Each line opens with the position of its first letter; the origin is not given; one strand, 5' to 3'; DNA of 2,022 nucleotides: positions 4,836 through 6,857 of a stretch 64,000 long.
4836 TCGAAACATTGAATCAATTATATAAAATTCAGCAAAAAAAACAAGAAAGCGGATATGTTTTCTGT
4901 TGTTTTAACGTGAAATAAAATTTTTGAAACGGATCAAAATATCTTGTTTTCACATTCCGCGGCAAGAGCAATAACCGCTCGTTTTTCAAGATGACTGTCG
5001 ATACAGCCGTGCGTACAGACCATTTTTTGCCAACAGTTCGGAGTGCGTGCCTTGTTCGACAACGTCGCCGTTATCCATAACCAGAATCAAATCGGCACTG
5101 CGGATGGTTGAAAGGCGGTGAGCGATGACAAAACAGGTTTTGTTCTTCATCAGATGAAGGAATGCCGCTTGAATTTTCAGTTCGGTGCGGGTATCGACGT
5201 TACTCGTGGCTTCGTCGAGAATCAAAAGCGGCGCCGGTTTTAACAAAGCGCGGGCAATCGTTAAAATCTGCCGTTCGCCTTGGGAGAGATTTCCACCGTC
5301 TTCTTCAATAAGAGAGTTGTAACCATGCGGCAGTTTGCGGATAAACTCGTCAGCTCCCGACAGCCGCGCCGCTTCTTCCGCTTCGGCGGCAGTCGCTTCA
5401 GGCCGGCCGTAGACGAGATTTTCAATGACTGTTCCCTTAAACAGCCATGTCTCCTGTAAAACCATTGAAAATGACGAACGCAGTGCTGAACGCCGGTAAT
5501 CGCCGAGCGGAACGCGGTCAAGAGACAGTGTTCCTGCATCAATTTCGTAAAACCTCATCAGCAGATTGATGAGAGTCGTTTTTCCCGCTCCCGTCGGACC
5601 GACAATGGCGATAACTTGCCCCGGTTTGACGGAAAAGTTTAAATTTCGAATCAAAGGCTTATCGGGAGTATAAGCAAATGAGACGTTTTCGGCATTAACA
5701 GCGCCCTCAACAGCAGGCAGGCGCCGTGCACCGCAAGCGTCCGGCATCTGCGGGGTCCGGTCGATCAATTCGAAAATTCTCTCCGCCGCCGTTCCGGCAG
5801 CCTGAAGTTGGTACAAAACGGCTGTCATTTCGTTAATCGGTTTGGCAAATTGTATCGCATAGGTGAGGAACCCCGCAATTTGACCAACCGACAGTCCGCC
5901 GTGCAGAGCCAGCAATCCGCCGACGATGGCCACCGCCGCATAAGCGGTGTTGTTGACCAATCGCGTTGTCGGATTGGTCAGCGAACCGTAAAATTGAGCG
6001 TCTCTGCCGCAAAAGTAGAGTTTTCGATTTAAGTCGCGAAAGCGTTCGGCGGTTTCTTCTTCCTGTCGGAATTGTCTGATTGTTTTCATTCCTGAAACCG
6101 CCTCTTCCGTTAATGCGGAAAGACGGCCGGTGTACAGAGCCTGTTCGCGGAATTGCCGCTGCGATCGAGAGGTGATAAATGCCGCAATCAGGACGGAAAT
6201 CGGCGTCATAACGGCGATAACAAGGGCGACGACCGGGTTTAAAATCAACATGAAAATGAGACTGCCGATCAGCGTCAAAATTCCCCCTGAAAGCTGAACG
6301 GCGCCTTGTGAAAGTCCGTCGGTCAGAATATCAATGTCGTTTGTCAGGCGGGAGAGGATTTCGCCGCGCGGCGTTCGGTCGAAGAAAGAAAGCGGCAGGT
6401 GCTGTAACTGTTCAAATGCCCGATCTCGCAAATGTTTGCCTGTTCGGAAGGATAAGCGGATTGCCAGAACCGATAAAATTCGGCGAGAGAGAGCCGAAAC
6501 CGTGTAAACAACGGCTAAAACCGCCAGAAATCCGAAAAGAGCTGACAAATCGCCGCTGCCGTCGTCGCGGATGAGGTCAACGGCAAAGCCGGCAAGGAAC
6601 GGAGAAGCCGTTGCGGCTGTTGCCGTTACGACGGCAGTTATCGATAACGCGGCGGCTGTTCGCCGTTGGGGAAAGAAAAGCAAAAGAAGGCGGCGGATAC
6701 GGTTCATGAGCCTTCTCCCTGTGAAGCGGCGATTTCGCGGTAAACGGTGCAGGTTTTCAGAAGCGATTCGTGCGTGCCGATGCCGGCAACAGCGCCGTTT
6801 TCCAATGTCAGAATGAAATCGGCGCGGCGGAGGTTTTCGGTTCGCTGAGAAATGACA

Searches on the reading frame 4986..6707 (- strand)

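Call 67: search_protein_families(library=ncbifam, proteins=[window:4986-6707:-], max_evalue=1e-10)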
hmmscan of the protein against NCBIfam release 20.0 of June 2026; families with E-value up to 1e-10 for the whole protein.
window:4986-6707:- (573 aa): 150 families (the best 25 are shown)
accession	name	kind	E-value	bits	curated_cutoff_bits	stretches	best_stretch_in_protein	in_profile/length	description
TIGR02203.1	MsbA_lipidA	equivalog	7e-133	444.1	602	1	19-570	14-567/572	lipid A export permease/ATP-binding protein MsbA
TIGR02204.1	MsbA_rel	hypoth_equivalog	1.5e-122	410.2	780.4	1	10-570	11-573/576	ABC transporter, permease/ATP-binding protein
TIGR00958.1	3a01208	subfamily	1e-118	397.6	874.6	1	4-568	149-710/711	antigen peptide transporter 2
NF052233.1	CphA_assoc_ABC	equivalog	1.6e-114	383.9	880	1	80-570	253-741/766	cyanophycin metabolism-associated ABC transporter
NF010178.0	PRK13657.1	equivalog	4.8e-113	378.6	733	1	6-572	9-570/588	glucan ABC transporter ATP-binding protein/ permease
NF008381.0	PRK11176.1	equivalog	3.8e-105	352.5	867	1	20-570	26-577/582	lipid A ABC transporter ATP-binding protein/permease MsbA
TIGR01846.1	type_I_sec_HlyB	subfamily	6.7e-100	335.3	725.55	1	54-572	178-692/694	type I secretion system permease/ATPase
NF045513.1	HepA_fam_ABC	equivalog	1.9e-96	323.9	725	1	69-566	106-603/610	heterocyst formation ABC transporter subunit HepA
NF008056.1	PRK10790.1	equivalog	1.7e-93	314.2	746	1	4-570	11-573/584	SmdB family multidrug efflux ABC transporter permease/ATP-binding protein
TIGR03796.1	NHLM_micro_ABC1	equivalog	3.8e-92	309.7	853.3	1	17-569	155-709/710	NHLP family bacteriocin export ABC transporter peptidase/permease/ATPase subunit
TIGR01192.1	chvA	subfamily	7.2e-91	305.6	585.4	1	16-572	19-570/585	glucan export ABC transporter ATP-binding protein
TIGR03797.1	NHLM_micro_ABC2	equivalog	6.2e-84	282.8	709.4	1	15-570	135-683/686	NHLP bacteriocin export ABC transporter permease/ATPase subunit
TIGR03375.1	type_I_sec_LssB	subfamily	1.7e-83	281.1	693.1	1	149-561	278-691/696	type I secretion system permease/ATPase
NF008055.0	PRK10789.1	equivalog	2.1e-81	274.1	845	1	24-571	24-570/590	SmdA family multidrug ABC transporter permease/ATP-binding protein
TIGR01193.1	bacteriocin_ABC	subfamily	2.5e-79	267.6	523.85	1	64-570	202-707/708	peptide cleavage/export ABC transporter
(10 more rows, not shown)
